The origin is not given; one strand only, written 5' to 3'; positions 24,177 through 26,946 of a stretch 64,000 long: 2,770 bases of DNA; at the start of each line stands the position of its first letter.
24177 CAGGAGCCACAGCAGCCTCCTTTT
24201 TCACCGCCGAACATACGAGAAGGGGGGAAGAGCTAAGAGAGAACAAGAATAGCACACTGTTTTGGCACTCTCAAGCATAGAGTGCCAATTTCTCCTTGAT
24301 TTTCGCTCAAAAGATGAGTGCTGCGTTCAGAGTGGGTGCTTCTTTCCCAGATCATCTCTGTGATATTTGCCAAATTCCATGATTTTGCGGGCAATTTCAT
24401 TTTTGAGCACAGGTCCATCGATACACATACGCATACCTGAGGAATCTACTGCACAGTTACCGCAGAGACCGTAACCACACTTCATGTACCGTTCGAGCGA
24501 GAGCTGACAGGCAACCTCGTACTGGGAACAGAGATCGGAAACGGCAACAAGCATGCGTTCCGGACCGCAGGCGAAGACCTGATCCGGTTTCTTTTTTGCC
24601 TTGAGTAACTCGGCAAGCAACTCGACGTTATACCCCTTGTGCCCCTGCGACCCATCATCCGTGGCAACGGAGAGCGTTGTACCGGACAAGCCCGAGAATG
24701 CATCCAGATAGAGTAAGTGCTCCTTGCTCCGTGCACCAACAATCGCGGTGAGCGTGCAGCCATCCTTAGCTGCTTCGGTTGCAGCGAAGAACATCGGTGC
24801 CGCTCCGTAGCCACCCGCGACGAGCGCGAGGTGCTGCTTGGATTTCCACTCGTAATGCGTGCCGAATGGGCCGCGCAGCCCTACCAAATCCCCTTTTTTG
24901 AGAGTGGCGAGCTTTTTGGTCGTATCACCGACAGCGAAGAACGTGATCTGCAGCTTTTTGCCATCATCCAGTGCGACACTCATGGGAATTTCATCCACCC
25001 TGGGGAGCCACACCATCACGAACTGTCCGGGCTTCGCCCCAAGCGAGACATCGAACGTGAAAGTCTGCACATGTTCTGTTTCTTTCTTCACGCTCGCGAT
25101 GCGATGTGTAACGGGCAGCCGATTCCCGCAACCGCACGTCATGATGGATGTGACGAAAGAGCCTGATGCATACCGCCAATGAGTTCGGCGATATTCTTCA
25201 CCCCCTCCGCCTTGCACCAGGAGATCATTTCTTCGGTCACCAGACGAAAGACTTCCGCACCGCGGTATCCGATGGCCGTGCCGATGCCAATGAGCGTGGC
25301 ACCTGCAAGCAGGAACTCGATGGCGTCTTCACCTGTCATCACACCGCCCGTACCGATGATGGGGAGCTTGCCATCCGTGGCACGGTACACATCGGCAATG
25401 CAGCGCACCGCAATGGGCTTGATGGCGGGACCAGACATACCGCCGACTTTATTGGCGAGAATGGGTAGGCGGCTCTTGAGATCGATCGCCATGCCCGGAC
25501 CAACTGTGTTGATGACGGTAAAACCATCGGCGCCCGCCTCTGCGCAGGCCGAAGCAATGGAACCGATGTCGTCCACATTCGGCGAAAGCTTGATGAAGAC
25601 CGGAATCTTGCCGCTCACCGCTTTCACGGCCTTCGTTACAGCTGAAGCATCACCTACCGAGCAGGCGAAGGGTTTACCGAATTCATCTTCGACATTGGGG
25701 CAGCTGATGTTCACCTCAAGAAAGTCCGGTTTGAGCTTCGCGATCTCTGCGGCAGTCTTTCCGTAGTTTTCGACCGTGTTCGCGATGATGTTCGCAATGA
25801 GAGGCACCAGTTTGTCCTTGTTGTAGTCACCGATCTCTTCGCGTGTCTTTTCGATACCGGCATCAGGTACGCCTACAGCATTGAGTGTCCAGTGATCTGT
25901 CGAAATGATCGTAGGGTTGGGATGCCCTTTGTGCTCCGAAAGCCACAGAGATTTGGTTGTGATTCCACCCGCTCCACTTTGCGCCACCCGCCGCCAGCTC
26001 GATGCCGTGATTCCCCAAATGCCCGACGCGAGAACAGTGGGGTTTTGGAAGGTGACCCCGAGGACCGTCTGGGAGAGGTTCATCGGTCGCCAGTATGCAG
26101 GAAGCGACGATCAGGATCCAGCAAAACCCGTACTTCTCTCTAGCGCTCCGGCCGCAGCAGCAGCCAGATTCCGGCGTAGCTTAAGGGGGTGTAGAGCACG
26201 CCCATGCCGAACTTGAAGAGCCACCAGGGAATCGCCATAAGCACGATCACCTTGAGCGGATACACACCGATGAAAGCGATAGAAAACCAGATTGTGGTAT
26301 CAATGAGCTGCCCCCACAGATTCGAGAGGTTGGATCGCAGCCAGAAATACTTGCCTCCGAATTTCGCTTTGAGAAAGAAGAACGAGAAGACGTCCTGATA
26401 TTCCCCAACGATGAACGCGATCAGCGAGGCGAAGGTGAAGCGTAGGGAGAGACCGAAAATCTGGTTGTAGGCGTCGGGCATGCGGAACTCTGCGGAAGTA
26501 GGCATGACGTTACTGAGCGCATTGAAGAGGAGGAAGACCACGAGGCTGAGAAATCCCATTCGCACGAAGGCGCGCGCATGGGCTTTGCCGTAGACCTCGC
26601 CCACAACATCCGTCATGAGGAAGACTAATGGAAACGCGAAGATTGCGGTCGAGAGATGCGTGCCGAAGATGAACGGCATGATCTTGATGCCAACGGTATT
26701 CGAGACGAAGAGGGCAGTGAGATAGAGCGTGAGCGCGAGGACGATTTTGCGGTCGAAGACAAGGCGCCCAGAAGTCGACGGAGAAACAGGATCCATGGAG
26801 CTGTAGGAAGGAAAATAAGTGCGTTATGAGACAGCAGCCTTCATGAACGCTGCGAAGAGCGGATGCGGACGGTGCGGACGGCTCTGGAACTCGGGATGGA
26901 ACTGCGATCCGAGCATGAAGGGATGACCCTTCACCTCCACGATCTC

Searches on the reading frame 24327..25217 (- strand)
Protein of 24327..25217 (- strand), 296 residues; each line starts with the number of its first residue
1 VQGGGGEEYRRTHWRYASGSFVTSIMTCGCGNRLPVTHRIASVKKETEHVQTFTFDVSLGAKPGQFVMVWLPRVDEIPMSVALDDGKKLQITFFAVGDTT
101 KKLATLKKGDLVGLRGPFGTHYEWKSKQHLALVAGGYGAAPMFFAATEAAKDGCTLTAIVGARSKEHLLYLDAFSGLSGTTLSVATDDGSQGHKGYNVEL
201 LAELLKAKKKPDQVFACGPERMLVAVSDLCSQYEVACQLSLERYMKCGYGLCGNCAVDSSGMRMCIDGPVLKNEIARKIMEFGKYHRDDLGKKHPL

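Call 8: search_protein_families(library=pfam, proteins=[window:24327-25217:-], max_evalue=0.001)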
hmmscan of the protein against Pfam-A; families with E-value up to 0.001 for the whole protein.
window:24327-25217:- (296 aa): 2 families
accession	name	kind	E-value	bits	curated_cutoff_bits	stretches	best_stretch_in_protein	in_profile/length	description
PF10418.14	DHODB_Fe-S_bind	-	7.4e-10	38.8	23.9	1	242-272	1-36/41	Iron-sulfur cluster binding domain of dihydroorotate dehydrogenase B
PF00175.26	NAD_binding_1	-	5.8e-07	30.6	22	1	132-227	1-108/109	Oxidoreductase NAD-binding domain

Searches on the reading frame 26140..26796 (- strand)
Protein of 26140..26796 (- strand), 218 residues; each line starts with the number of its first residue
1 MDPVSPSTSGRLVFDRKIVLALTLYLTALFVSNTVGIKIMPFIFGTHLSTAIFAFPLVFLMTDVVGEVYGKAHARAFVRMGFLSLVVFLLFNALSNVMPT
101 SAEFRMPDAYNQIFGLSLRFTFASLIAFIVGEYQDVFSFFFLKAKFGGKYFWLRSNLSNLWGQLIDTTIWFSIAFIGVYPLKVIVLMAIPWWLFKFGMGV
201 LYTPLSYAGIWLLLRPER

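Call 8: search_protein_families(library=pfam, proteins=[window:26140-26796:-], max_evalue=0.001)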
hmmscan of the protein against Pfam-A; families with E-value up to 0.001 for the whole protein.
window:26140-26796:- (218 aa): 2 families
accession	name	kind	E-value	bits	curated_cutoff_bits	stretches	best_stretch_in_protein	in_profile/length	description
PF02592.20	Vut_1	-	1.3e-40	139.7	27.2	1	50-208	2-151/152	Putative vitamin uptake transporter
PF03821.22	Mtp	-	0.00016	21.8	25.2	1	94-195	88-186/229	Golgi 4-transmembrane spanning transporter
